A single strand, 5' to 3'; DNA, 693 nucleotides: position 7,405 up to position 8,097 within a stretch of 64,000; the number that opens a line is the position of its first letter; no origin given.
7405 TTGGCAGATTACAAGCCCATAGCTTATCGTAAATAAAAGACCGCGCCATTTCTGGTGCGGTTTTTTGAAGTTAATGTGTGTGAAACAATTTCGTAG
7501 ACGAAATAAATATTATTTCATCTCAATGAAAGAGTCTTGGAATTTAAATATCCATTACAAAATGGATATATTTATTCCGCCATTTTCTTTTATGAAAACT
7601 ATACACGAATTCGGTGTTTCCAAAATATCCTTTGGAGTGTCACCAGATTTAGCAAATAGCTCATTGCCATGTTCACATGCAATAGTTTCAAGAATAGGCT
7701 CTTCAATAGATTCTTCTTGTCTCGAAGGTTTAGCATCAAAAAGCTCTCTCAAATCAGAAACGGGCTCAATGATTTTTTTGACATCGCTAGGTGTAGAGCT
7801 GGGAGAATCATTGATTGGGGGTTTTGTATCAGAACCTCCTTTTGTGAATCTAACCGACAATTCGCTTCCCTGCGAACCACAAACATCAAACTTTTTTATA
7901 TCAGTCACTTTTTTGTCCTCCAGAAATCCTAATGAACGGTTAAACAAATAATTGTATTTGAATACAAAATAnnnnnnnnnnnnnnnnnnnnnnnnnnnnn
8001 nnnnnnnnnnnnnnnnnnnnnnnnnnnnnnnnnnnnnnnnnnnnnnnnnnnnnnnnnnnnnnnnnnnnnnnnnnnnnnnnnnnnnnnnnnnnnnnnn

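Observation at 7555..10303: Compact nucleoside phosphorylase – isomerase – class II aldolase operon (DHAP-shunt-like 5'-dAdo/MTA salvage rather than full methionine salvage)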

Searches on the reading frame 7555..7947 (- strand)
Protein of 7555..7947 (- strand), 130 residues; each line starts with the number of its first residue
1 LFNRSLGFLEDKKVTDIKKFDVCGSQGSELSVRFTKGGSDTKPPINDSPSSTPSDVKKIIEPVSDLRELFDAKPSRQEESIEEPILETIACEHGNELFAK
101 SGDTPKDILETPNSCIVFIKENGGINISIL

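Call 3: search_protein_families(library=pfam, proteins=[window:7555-7947:-], max_evalue=0.01)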
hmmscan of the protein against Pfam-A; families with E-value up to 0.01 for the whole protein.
window:7555-7947:- (130 aa): 0 families

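Call 4: search_protein_families(library=ncbifam, proteins=[window:7555-7947:-], max_evalue=0.01)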
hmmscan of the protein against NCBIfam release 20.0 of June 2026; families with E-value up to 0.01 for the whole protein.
window:7555-7947:- (130 aa): 0 families
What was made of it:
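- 7555..7947 (-): Lineage-specific small ORF (130 aa from TTG; a 117-aa form from the GTG at 7908 has a GGAGG upstream). Function unknown. Probably co-transcribed. No Pfam or NCBIfam match (calls 3, 4).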
